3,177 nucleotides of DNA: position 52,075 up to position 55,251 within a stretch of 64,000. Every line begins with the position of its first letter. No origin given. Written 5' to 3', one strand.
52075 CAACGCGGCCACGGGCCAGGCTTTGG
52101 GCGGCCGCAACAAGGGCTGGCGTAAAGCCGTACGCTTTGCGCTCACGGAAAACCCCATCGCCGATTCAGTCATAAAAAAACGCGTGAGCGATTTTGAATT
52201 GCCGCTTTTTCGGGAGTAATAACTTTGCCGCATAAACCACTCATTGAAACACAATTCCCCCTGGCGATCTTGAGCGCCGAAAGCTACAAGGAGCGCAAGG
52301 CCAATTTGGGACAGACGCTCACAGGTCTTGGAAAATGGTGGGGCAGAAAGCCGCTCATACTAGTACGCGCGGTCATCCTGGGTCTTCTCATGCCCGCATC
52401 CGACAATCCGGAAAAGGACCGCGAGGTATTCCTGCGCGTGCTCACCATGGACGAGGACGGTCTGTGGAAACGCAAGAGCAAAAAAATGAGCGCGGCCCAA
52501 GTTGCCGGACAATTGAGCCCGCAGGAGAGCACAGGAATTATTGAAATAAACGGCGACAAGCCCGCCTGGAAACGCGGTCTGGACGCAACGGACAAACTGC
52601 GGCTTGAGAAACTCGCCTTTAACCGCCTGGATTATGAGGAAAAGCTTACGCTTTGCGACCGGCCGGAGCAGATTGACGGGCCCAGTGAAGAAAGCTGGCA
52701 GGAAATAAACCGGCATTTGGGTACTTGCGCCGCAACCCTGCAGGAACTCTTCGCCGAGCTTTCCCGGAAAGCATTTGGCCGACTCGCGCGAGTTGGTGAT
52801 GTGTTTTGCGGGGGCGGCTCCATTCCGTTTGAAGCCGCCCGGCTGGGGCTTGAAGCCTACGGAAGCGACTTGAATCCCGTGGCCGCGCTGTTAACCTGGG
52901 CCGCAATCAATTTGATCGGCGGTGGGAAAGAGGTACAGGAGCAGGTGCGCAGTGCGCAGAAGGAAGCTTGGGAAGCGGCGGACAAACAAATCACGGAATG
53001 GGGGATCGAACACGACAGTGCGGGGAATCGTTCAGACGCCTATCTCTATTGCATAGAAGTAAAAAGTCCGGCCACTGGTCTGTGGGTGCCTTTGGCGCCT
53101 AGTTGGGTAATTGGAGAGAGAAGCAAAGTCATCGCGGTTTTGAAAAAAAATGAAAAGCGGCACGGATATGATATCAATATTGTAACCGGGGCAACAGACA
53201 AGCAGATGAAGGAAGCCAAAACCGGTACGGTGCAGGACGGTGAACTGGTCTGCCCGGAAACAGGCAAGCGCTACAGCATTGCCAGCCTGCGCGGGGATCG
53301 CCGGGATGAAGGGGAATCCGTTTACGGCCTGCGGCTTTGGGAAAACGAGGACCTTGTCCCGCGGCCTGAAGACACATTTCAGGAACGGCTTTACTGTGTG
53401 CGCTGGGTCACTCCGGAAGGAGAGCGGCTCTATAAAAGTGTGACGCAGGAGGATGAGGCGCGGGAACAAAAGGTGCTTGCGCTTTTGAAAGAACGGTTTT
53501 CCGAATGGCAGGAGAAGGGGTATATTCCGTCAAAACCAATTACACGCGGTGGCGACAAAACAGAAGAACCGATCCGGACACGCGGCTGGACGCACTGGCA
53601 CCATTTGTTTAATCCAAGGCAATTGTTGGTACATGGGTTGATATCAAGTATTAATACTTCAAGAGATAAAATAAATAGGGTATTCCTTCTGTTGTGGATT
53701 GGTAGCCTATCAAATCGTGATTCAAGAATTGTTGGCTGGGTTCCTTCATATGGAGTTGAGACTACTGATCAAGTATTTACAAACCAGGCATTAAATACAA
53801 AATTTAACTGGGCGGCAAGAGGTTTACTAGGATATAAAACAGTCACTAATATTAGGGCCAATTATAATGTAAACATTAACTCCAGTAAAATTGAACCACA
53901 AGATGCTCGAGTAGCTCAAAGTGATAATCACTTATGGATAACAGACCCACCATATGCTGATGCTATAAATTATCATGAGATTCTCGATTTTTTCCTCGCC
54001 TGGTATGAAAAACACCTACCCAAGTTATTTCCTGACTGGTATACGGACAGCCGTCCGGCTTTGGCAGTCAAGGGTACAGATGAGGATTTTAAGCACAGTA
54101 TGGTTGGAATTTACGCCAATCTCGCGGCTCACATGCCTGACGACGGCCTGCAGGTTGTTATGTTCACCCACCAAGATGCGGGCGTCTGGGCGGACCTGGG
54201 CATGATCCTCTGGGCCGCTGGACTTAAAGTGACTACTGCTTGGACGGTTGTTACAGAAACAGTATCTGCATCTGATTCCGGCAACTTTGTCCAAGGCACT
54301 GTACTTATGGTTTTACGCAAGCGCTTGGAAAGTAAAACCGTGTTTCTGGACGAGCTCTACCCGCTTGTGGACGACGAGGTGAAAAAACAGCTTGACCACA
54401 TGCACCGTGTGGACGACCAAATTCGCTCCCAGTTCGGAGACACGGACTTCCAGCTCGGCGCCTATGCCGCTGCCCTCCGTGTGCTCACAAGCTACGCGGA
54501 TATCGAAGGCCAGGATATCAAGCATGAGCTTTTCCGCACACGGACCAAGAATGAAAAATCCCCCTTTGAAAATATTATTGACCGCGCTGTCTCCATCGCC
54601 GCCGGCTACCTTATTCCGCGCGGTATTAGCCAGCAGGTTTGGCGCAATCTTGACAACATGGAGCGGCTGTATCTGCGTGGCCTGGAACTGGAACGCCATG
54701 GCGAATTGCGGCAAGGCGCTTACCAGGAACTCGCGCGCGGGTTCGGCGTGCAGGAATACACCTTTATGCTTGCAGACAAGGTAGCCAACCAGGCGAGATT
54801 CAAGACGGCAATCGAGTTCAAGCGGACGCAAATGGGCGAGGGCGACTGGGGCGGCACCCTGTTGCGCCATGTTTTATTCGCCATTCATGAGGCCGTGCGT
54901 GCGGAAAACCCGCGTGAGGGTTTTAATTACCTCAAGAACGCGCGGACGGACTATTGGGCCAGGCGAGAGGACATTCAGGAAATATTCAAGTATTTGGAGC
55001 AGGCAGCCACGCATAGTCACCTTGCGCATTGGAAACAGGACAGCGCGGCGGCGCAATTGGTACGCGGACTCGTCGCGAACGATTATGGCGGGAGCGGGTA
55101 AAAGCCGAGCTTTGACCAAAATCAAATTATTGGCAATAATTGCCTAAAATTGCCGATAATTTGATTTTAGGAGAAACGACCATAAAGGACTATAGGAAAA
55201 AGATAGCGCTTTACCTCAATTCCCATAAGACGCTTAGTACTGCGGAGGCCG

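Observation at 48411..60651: GC-shifted defence island after uvrA: DUF499-type ATPase, small protein, DUF1156-type N6-adenine MTase and a PLD-SNF2 helicase; BREX/DISARM-related with no PglZ or DrmAB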

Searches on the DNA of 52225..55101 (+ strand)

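Call 46: search_dna_similar(query=window:52225-55101:+, collection=ecoli_genomes, mode=distant, max_rows=10)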
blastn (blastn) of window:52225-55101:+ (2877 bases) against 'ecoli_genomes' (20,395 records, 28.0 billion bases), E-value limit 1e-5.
Records with a match: 47; places in all: 47; records where one place covers at least 80% of the query: 0.
Genomes with a match: 47 of 5426; with a place that covers at least 80% of the query: 0. Places per genome that has any: lowest 1, median 1, highest 1. On chromosomes: 47 places; on plasmids: 0.
Best place of each record, by identity: 80-90% 32; 60-80% 15.
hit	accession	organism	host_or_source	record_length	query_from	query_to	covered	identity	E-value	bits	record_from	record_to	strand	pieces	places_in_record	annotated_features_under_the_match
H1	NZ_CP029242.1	Escherichia coli strain ECCRA-119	feces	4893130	1714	1974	9%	67.3%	9e-7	66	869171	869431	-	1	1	anti-phage-associated DUF1156 domain-containing protein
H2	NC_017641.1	Escherichia coli UMNK88 strain UMNK88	porcine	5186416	1714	1974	9%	67.3%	9e-7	66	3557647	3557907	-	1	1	anti-phage-associated DUF1156 domain-containing protein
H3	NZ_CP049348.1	Escherichia coli strain 3R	Chicken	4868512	1714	1974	9%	67.3%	9e-7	66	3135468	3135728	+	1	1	anti-phage-associated DUF1156 domain-containing protein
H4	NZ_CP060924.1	Escherichia coli strain EC14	Homo sapiens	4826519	1714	1974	9%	67.3%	9e-7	66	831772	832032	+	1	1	anti-phage-associated DUF1156 domain-containing protein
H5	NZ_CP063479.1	Escherichia coli strain EM06-18-14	not applicable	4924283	1714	1974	9%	67.3%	9e-7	66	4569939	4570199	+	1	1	anti-phage-associated DUF1156 domain-containing protein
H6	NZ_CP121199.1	Escherichia coli strain E50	bovine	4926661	1714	1974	9%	67.3%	9e-7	66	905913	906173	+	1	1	anti-phage-associated DUF1156 domain-containing protein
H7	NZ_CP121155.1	Escherichia coli strain E67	bovine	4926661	1714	1974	9%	67.3%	9e-7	66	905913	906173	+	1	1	anti-phage-associated DUF1156 domain-containing protein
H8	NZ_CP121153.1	Escherichia coli strain E57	bovine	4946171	1714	1974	9%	67.3%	9e-7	66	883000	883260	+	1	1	anti-phage-associated DUF1156 domain-containing protein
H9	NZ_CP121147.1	Escherichia coli strain E20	chicken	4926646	1714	1974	9%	67.3%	9e-7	66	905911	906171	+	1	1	anti-phage-associated DUF1156 domain-containing protein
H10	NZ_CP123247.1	Escherichia coli strain YZMc10-2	chicken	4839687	1714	1974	9%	67.3%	9e-7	66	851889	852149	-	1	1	anti-phage-associated DUF1156 domain-containing protein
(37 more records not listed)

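Call 48: get_annotated_region(hit=H2, flank=9000)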
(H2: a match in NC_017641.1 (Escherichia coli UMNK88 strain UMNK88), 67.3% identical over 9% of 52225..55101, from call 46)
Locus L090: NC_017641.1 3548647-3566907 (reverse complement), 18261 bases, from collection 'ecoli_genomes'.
description: Escherichia coli UMNK88, complete sequence
organism: Escherichia coli UMNK88 strain UMNK88 (NCBI taxid 696406)
replicon: chromosome; assembly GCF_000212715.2
host: porcine; source: porcine neonatal diarrhea; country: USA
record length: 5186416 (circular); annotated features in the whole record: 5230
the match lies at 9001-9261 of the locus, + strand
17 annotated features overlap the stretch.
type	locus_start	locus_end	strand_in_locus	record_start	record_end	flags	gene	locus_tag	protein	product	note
CDS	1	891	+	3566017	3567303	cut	-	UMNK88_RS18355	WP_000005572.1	McrC family protein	-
CDS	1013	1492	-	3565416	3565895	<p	-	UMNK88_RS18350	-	IS3 family transposase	incomplete; partial in the middle of a contig; missing N-terminus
CDS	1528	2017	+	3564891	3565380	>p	-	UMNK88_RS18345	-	IS3 family transposase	frameshifted; incomplete; partial in the middle of a contig; missing N-terminus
CDS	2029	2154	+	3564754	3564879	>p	-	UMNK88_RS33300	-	DNA polymerase III subunit epsilon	incomplete; partial in the middle of a contig; missing N-terminus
CDS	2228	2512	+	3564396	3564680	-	-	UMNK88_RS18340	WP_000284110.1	hypothetical protein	-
CDS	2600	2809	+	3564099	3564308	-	-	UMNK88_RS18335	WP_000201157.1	ribbon-helix-helix protein, CopG family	-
CDS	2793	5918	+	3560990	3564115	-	-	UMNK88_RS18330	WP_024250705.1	anti-phage-associated DUF499 domain-containing protein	-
CDS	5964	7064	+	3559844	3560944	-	-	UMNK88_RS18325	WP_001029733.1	anti-phage-associated DUF3780 domain-containing protein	-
CDS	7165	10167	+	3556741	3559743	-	-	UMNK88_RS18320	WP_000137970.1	anti-phage-associated DUF1156 domain-containing protein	-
CDS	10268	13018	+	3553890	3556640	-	-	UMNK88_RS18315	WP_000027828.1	phospholipase D-like domain-containing anti-phage protein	-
CDS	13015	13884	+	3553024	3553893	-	-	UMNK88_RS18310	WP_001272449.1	restriction endonuclease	-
CDS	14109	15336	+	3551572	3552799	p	-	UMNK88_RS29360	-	IS3-like element IS2 family transposase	frameshifted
CDS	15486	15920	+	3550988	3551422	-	-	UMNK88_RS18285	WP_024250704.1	transposase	-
CDS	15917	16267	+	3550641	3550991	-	tnpB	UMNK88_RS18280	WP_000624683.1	IS66 family insertion sequence element accessory protein TnpB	TnpB, as the term is used for proteins encoded by IS66 family insertion elements, is considered an accessory protein, ...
CDS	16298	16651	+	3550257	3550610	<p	-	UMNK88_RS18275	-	IS66 family transposase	incomplete; partial in the middle of a contig; missing C-terminus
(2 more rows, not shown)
